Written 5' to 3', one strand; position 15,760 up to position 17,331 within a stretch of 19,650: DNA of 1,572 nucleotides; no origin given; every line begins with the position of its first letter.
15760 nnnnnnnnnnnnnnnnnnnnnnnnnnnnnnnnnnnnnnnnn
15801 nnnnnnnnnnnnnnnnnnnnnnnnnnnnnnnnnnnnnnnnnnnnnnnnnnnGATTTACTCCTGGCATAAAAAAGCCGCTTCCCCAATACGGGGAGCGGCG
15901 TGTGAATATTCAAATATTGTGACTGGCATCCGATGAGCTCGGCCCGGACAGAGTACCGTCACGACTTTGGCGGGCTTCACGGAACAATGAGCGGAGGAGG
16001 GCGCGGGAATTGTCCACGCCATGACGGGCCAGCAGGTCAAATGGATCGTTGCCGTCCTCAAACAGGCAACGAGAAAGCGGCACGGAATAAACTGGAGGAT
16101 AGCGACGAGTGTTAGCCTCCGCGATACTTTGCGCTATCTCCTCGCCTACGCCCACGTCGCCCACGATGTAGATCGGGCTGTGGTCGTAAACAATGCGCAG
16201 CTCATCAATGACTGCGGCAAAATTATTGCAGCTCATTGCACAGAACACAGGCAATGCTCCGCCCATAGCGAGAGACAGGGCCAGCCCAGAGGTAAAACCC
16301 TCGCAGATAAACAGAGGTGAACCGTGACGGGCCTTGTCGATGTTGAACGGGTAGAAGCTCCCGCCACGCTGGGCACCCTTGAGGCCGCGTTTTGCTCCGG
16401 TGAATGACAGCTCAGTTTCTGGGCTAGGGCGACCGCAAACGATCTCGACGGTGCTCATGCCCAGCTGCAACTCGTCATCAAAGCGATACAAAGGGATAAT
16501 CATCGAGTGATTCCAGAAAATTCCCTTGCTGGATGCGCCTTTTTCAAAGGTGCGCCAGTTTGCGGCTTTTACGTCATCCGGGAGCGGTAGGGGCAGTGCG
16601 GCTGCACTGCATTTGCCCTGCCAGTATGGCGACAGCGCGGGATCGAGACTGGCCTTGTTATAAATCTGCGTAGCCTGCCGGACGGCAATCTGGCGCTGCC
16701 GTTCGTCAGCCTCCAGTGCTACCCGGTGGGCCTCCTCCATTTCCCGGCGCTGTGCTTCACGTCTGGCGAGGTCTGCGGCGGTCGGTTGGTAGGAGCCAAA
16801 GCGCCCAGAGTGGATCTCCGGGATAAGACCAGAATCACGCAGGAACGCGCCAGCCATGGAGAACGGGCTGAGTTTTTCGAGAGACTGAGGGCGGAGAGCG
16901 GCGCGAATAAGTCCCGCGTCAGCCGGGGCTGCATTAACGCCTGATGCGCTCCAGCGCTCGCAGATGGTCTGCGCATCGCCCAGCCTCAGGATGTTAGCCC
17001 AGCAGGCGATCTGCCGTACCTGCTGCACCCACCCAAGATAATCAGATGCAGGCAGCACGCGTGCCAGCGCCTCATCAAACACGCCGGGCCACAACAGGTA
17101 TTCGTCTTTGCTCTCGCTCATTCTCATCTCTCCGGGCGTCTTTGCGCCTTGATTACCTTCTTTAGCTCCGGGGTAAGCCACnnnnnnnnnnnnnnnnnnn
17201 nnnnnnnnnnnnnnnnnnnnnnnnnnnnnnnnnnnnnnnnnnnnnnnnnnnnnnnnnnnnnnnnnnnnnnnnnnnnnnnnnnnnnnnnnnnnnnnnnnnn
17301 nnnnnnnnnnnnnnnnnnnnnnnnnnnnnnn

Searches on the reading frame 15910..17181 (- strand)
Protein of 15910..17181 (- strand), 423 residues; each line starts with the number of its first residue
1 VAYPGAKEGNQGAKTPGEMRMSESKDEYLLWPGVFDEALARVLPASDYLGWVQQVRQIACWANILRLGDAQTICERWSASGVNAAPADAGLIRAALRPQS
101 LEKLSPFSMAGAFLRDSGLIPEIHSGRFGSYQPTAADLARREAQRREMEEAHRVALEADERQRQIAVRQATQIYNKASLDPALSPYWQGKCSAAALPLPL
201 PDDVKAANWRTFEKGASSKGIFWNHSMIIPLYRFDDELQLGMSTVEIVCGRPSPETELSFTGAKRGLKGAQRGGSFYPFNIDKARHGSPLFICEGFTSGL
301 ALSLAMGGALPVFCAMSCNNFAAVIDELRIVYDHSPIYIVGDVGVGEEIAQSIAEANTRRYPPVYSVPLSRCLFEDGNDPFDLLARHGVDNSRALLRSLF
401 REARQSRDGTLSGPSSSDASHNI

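Call 11: search_protein_families(library=ncbifam, proteins=[window:15910-17181:-], max_evalue=0.01)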
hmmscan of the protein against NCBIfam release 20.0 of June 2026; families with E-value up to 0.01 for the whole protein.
window:15910-17181:- (423 aa): 0 families

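Call 13: search_protein_families(library=pfam, proteins=[window:15910-17181:-], max_evalue=0.05)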
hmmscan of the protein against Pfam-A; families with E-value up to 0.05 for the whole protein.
window:15910-17181:- (423 aa): 1 family
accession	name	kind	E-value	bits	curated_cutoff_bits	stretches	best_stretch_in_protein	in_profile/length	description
PF13362.12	Toprim_3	-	0.00051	20.9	27.2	1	290-389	2-94/95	Toprim domain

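Call 14: search_protein_families(library=phrogs, proteins=[window:15910-17181:-], max_evalue=0.05)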
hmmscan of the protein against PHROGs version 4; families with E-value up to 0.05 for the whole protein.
window:15910-17181:- (423 aa): 4 families
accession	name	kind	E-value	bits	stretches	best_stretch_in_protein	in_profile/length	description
phrog_2249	-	DNA, RNA and nucleotide metabolism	8.9e-12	45.5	1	133-342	87-259/802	DNA primase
phrog_510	-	DNA, RNA and nucleotide metabolism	2.3e-08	34.3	1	141-406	107-367/667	DNA primase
phrog_35358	-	DNA, RNA and nucleotide metabolism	0.0066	15.4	1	140-342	101-285/968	DNA primase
phrog_4913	-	DNA, RNA and nucleotide metabolism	0.0069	15.2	1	140-335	130-307/1290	replication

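Call 88: search_protein_families(library=padloc, proteins=[window:15910-17121:-], max_evalue=0.01)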
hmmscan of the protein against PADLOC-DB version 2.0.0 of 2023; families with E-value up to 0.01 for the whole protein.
window:15910-17121:- (403 aa): 0 families
